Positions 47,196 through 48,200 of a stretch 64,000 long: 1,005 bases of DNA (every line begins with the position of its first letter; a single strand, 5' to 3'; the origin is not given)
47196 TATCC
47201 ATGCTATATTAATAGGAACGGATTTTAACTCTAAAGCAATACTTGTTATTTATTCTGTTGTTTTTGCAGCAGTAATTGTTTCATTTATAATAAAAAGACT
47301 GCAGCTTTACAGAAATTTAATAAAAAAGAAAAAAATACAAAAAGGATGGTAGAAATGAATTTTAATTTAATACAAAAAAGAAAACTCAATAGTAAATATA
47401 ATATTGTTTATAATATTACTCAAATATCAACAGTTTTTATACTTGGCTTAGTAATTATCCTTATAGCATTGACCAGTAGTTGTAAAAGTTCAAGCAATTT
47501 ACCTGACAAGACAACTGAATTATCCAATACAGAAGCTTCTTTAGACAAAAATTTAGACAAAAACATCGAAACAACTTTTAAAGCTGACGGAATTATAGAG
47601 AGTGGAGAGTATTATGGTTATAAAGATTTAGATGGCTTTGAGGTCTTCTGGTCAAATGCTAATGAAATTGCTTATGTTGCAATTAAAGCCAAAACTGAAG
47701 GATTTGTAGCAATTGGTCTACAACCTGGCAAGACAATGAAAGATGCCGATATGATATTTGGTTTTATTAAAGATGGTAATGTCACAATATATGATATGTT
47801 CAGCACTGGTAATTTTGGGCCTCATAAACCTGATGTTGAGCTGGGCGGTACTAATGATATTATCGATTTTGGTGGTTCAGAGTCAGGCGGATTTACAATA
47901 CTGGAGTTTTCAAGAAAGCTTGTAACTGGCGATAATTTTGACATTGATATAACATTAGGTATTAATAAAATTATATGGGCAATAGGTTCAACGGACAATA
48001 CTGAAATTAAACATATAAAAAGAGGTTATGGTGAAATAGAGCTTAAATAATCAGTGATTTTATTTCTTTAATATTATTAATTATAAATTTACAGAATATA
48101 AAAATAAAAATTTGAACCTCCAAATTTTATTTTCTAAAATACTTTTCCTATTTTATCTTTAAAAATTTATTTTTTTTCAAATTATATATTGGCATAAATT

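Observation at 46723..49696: Four-gene extracytoplasmic redox/metal locus: bis-heme FRD membrane protein + DOMON lipoprotein + CopD-like 4-TM protein + LAYTG-anchored Cys/His surface protein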

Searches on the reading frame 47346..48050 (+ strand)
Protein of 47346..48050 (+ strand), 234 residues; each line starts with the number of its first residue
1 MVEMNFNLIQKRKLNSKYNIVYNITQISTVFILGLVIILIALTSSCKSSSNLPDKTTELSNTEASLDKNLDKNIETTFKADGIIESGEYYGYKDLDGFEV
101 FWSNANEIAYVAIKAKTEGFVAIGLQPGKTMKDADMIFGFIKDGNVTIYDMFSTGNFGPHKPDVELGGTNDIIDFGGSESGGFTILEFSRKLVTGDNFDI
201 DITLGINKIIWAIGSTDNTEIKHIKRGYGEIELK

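Call 3: search_protein_families(library=pfam, proteins=[window:47346-48050:+], max_evalue=1)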
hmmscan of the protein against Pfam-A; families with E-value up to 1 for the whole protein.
window:47346-48050:+ (234 aa): 2 families
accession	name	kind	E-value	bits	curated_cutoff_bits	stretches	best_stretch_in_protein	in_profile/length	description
PF03351.22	DOMON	-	9e-24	84.5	32.7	1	98-214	5-124/124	DOMON domain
PF17531.7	O_Spanin_T7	-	0.0035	17.7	25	1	33-60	12-38/59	Spanin, outer lipoprotein subunit T7-like virus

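Call 4: search_protein_families(library=ncbifam, proteins=[window:47346-48050:+], max_evalue=1)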
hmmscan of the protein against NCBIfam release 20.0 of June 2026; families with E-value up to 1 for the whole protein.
window:47346-48050:+ (234 aa): 1 family
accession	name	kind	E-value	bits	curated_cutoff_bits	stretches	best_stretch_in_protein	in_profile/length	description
TIGR00787.1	dctP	subfamily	0.13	11.6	175.05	1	112-165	21-73/257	DctP family TRAP transporter solute-binding subunit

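Call 10: find_encoding_contigs(protein=window:47346-48050:+, flank=10000, max_places=6)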
Protein window:47346-48050:+ (234 aa): 1 contig read that carries it; 1 place shown.
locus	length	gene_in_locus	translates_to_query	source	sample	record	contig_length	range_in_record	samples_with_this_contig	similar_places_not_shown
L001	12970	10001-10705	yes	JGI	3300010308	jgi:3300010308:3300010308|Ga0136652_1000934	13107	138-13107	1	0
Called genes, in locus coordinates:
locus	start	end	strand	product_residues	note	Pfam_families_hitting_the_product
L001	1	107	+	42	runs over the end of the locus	-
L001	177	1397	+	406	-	PF13173:AAA_14, PF13635:DUF4143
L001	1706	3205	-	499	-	PF04055:Radical_SAM, PF13353:Fer4_12 (weak), PF13186:SPASM (weak)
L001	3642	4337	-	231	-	PF13472:Lipase_GDSL_2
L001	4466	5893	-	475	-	PF00990:GGDEF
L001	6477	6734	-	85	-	-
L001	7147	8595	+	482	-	PF01120:Alpha_L_fucos, PF16757:Fucosidase_C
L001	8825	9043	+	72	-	-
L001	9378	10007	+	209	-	PF01794:Ferric_reduct (weak)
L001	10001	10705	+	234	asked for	PF03351:DOMON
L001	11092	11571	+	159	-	PF13664:DUF4149 (weak), PF05425:CopD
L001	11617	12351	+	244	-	-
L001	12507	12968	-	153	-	?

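Call 25: find_homologous_proteins(query=window:47346-48050:+)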
Query window:47346-48050:+ (234 aa): 234 proteins with E <= 0.001 among 506 candidates; the best 120 are listed.
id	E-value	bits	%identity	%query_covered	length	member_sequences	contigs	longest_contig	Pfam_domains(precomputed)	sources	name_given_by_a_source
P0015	9.1e-147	505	100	99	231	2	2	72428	PF03351.23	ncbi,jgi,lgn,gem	-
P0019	1.9e-76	275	59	99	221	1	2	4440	PF03351.23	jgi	jgi:hypothetical protein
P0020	1.1e-72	262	69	71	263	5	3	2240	PF03351.23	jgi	-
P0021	1.9e-72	262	62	82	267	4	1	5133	PF03351.23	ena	-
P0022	1.1e-71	259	67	71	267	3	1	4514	PF03351.23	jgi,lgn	jgi:hypothetical protein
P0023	2.6e-70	255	53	99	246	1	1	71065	PF03351.23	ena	-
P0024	2.6e-65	238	56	87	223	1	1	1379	PF03351.23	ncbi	-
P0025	3.8e-64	234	59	77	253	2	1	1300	PF03351.23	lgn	-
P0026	4.2e-63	231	48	96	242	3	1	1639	PF03351.23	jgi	jgi:hypothetical protein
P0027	1.4e-62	229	50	85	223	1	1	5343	PF03351.23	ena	-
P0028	1.1e-61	226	52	80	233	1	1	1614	PF03351.23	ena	-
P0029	6.7e-61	224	46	86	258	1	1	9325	PF03351.23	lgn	-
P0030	5.4e-59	218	57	68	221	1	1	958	PF03351.23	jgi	-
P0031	8.2e-59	217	46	92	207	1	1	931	PF03351.23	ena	-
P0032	8.4e-59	217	52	83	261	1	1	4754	PF03351.23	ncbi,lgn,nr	ncbi:MAG: hypothetical protein JW997_02025 [Actinobacteria bacterium]|nr:hypothetical protein [Actin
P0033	1.2e-58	216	60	67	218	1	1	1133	PF03351.23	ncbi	-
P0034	3.2e-58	215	59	67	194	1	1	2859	PF03351.23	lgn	-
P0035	4.4e-58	215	57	68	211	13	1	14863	PF03351.23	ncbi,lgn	-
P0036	8.1e-58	214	53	82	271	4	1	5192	PF03351.23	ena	-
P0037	1.2e-57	213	49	88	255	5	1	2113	PF03351.23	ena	-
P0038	1.7e-57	213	51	81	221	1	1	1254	PF03351.23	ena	-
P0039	2.7e-57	212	47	81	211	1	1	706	PF03351.23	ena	-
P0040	3.0e-57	212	46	87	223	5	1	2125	PF03351.23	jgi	jgi:hypothetical protein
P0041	3.1e-57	212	45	91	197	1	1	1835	PF03351.23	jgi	-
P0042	3.6e-57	212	47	82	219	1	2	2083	PF03351.23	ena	-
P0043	8.5e-57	210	58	67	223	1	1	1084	PF03351.23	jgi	jgi:hypothetical protein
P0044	8.8e-57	210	54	67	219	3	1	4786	PF03351.23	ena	-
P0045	1.0e-56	210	48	88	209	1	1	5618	PF03351.23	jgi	jgi:hypothetical protein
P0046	1.1e-56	210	58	68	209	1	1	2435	PF03351.23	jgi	jgi:hypothetical protein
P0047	1.2e-56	210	48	86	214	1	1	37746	PF03351.23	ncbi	-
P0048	1.6e-56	209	48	88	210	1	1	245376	PF03351.23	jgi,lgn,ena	-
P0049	1.6e-56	209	56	69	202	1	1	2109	PF03351.23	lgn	-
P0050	2.1e-56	209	54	68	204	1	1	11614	PF03351.23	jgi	jgi:hypothetical protein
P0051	3.1e-56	208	49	79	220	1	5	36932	PF03351.23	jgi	jgi:hypothetical protein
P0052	3.1e-56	208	47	87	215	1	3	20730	PF03351.23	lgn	-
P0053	3.5e-56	208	47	89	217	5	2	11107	PF03351.23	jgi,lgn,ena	-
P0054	3.6e-56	208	56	67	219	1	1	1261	PF03351.23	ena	-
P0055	3.7e-56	208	54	67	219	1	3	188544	PF03351.23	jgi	jgi:hypothetical protein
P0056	4.7e-56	208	48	87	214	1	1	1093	PF03351.23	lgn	-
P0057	5.8e-56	208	48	88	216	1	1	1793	PF03351.23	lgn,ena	-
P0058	1.6e-55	206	59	66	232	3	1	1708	PF27998.1,PF03351.23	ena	-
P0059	2.3e-55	206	56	68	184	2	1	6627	PF03351.23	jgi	-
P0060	2.6e-55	205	48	81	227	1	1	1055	PF03351.23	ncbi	-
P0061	2.7e-55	205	56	67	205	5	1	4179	PF03351.23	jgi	-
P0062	3.5e-55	205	47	89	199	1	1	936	PF03351.23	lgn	-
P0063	4.8e-55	205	55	68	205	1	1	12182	PF03351.23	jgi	-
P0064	6.9e-55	204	43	94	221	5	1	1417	PF03351.23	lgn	-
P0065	7.4e-55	204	55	68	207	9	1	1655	PF03351.23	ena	-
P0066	8.2e-55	204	43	92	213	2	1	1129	PF03351.23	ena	-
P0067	8.4e-55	204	56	67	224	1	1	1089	PF03351.23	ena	-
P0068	9.7e-55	204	54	67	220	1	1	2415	PF03351.23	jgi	-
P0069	1.0e-54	203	56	67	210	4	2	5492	PF03351.23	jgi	jgi:hypothetical protein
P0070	1.2e-54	203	45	89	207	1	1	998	PF03351.23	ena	-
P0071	1.5e-54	203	48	88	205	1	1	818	PF03351.23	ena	-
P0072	1.9e-54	203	55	71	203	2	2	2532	PF03351.23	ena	-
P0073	1.9e-54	203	55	67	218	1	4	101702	PF03351.23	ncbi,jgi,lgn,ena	-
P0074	2.0e-54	203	56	68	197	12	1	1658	PF03351.23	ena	-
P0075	2.4e-54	202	54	66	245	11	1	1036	PF03351.23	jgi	jgi:hypothetical protein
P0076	2.7e-54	202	56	68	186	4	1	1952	PF03351.23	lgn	-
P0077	3.0e-54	202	44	88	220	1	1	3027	PF03351.23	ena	-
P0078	3.3e-54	202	56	67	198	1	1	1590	PF03351.23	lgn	-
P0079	3.7e-54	202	54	68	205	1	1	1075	PF03351.23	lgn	-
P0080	4.1e-54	202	47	88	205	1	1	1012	PF03351.23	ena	-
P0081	5.2e-54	201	55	68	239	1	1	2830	PF03351.23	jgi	jgi:DOMON domain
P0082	5.3e-54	201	45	90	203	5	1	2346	PF03351.23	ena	-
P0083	5.4e-54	201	42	94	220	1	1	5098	PF03351.23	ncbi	-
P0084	6.8e-54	201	54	68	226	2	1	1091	PF03351.23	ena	-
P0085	7.5e-54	201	55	67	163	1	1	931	PF03351.23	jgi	jgi:hypothetical protein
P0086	8.0e-54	201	52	71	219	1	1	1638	PF03351.23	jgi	jgi:hypothetical protein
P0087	1.4e-53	200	54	67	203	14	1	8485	PF03351.23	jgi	-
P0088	1.4e-53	200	53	71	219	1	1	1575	PF03351.23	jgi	jgi:hypothetical protein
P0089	1.5e-53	200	53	69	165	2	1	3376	PF03351.23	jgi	-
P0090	1.5e-53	200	59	67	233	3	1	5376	PF03351.23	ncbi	-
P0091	1.7e-53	200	55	66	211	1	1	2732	PF03351.23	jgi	jgi:hypothetical protein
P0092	2.0e-53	199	54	67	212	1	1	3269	PF03351.23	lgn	-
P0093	2.1e-53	199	54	67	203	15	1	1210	PF03351.23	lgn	-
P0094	2.2e-53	199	43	88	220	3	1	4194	PF03351.23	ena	-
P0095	2.5e-53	199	56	67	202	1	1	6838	PF03351.23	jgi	-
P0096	3.2e-53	199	43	88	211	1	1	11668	PF03351.23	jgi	-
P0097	3.3e-53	199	62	58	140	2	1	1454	PF03351.23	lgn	-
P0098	4.1e-53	198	47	85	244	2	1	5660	PF03351.23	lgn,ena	-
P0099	4.5e-53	198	54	68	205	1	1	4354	PF03351.23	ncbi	-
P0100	6.4e-53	198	53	68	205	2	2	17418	PF03351.23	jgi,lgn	-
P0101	6.6e-53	198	53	68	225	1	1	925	PF03351.23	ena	-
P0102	7.7e-53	197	52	68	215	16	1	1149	PF03351.23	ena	-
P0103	8.4e-53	197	45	87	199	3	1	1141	PF03351.23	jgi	-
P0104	8.6e-53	197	46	87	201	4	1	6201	PF03351.23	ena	-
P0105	8.7e-53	197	44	97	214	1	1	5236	PF03351.23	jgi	jgi:hypothetical protein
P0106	8.8e-53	197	55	67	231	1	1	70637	PF03351.23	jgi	jgi:hypothetical protein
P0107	1.2e-52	197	43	89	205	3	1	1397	PF03351.23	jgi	-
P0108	1.4e-52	197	45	91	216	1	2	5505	PF03351.23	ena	-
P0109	2.2e-52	196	46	86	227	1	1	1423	PF03351.23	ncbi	-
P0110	2.3e-52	196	44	87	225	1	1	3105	PF03351.23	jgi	jgi:DOMON domain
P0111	2.3e-52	196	45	81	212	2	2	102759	PF03351.23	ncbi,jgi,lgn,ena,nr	ncbi:MAG: DOMON domain-containing protein [Chloroflexota bacterium]|nr:hypothetical protein [Chlorof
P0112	2.6e-52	196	55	67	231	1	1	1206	PF03351.23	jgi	-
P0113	2.8e-52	196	52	67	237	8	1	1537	PF03351.23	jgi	jgi:hypothetical protein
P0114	3.8e-52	195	43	87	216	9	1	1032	PF03351.23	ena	-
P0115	5.4e-52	195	53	67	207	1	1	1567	PF03351.23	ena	-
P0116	5.6e-52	195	54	67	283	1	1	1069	PF13620.13,PF03351.23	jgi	-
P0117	6.8e-52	194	46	87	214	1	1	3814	PF03351.23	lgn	-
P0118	7.8e-52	194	47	85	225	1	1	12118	PF03351.23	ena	-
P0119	8.1e-52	194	46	79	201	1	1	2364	PF03351.23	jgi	jgi:hypothetical protein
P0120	8.5e-52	194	52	67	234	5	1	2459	PF03351.23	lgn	-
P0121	1.0e-51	194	53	67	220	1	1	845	PF03351.23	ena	-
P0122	1.1e-51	194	45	87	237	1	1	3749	PF03351.23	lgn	-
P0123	1.1e-51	194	49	77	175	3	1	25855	PF03351.23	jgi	jgi:hypothetical protein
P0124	1.9e-51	193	41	88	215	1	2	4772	PF03351.23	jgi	-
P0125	2.0e-51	193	46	85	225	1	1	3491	PF03351.23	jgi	-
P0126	5.1e-51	191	46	88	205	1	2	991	PF03351.23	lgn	-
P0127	5.3e-51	191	45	90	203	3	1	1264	PF03351.23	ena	-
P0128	5.9e-51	191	54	67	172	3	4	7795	PF03351.23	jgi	jgi:hypothetical protein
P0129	7.1e-51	191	45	86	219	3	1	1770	PF03351.23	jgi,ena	-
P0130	7.4e-51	191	54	68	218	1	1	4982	PF03351.23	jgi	-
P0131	9.7e-51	191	43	87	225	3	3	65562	PF03351.23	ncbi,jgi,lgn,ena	ncbi:MAG TPA: DOMON domain-containing protein [Dehalococcoidia bacterium]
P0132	1.0e-50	190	38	100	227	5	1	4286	PF03351.23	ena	-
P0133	1.1e-50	190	43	89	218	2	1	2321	PF03351.23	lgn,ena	-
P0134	1.3e-50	190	46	76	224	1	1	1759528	PF03351.23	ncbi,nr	ncbi:MAG: hypothetical protein JSV54_07960 [Chloroflexota bacterium]|nr:MAG: hypothetical protein JS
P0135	1.4e-50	190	45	79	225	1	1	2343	PF03351.23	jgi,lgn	jgi:hypothetical protein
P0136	1.5e-50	190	53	67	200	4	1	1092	PF03351.23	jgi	jgi:hypothetical protein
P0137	1.5e-50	190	45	86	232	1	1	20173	PF03351.23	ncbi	ncbi:DOMON domain-containing protein [Chloroflexota bacterium]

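Call 28: find_related_loci(query=A3, collection=genome_contigs, flank=8000)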
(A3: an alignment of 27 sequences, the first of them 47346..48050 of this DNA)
Query A3 (234 aa) in genome_contigs; peptide patterns used: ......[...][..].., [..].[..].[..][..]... (x = any residue, [..] = any of these).
162 stretches matched a pattern; 87 encode a relative of the query (tblastn E <= 1e-3); the best 80 are kept; 80 distinct loci.
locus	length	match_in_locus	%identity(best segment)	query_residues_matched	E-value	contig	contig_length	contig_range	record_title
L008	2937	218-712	70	70-234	7e-79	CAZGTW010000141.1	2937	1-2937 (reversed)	MAG TPA_asm: uncultured Actinomycetota bacterium isolate SRP098346_co1_226 genome assembly, contig: NODE_57772_length_29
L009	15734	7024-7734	48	11-234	2e-70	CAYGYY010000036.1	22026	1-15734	MAG TPA_asm: uncultured Actinomycetota bacterium isolate ERP119294_co1_431 genome assembly, contig: NODE_2856_length_220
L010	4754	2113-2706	52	41-234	2e-63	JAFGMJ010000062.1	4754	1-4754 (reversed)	MAG: Actinomycetota bacterium isolate Zod_Metabat.463 k87_3105704, whole genome shotgun sequence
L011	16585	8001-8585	47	33-233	2e-62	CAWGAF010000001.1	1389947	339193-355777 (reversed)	MAG: uncultured Chloroflexia bacterium isolate MFD04408.bin.2.19 genome assembly, contig: contig_17373, whole genome sho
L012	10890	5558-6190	47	30-233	4e-61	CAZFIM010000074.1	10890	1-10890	MAG TPA_asm: uncultured Dehalococcoidales bacterium isolate binchicken_co27_241 genome assembly, contig: NODE_10699_leng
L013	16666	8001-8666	45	13-234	8e-60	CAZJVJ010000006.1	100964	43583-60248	MAG TPA_asm: uncultured Dehalococcoidales bacterium isolate binchicken_co40_102 genome assembly, contig: NODE_247_length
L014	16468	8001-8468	57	78-233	2e-59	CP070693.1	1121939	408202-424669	MAG: Dehalococcoidia bacterium isolate bin61 chromosome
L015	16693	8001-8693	42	9-233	4e-59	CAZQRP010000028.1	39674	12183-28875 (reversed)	MAG TPA_asm: uncultured Dehalococcoidales bacterium isolate binchicken_co178_251 genome assembly, contig: NODE_1599_leng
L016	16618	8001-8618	44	30-234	1e-58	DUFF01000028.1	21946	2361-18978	MAG TPA_asm: Dehalococcoidia bacterium isolate W80 Contig28, whole genome shotgun sequence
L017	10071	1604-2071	54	78-233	2e-57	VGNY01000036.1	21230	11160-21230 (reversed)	MAG: Chloroflexi bacterium isolate M_DeepCast_200m_mx_194 M_DeepCast_200m_mx_194_Ga0194113_10003430, whole genome shotgu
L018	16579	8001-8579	44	30-233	4e-57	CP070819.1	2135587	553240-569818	MAG: Dehalococcoidia bacterium isolate bin1158 chromosome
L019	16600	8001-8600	45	33-234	4e-57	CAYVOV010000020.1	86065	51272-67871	MAG TPA_asm: uncultured Dehalococcoidales bacterium isolate binchicken_co178_22 genome assembly, contig: NODE_558_length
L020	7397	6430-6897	55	78-233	7e-57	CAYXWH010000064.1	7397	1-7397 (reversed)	MAG TPA_asm: uncultured Dehalococcoidaceae bacterium isolate binchicken_co334_258 genome assembly, contig: NODE_19362_le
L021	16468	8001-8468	54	78-233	4e-56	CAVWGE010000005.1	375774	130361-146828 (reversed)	MAG: uncultured Chloroflexia bacterium isolate MFD04408.bin.1.9 genome assembly, contig: contig_24942, whole genome shot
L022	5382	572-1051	55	74-233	1e-55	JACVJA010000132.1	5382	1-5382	MAG: Candidatus Calidifonticultor daggyaiensis isolate DG02_2.bin.19 contig132, whole genome shotgun sequence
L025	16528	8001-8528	46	57-233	1e-54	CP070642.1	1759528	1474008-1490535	MAG: Chloroflexota bacterium isolate bin905 chromosome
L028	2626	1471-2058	45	33-234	4e-54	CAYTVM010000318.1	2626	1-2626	MAG TPA_asm: uncultured Atribacterota bacterium isolate binchicken_co94_273 genome assembly, contig: NODE_74836_length_2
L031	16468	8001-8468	54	81-234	6e-53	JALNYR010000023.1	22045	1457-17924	MAG: Dehalococcoidia bacterium isolate SO_2017_GW1 bin 192 NODE_9305_length_22045_cov_1.037412_OW334_2017, whole genome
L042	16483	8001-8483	48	78-234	6e-46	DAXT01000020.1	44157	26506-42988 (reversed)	MAG TPA_asm: Methanothrix harundinacea isolate UBA475 UBA475_contig_58765, whole genome shotgun sequence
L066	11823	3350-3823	47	81-233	2e-38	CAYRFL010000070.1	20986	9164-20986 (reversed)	MAG TPA_asm: uncultured archaeon isolate SRP077602_co2_347 genome assembly, contig: NODE_3778_length_20986_cov_7.449859,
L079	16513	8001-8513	39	70-230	1e-34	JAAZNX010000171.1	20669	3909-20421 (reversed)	MAG: Methanothrix sp. isolate AS27yjCOA_204 62128_AS27, whole genome shotgun sequence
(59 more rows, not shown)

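Call 39: search_protein_families(library=pfam, proteins=[L025:8562-8810:+], max_evalue=0.1)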
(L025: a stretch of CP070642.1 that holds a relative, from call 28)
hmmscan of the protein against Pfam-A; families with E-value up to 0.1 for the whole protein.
L025:8562-8810:+ (82 aa): 0 families

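Call 54: search_solved_structures(query=A3, max_evalue=1, show_alignments=3)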
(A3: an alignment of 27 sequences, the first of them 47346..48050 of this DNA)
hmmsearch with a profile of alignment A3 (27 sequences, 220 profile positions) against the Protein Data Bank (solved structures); distinct sequences matched with E-value up to 1: 1.
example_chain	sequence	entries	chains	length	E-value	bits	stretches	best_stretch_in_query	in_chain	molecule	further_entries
5gmt_A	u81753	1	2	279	0.59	12.7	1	67-114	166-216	Alginate lyase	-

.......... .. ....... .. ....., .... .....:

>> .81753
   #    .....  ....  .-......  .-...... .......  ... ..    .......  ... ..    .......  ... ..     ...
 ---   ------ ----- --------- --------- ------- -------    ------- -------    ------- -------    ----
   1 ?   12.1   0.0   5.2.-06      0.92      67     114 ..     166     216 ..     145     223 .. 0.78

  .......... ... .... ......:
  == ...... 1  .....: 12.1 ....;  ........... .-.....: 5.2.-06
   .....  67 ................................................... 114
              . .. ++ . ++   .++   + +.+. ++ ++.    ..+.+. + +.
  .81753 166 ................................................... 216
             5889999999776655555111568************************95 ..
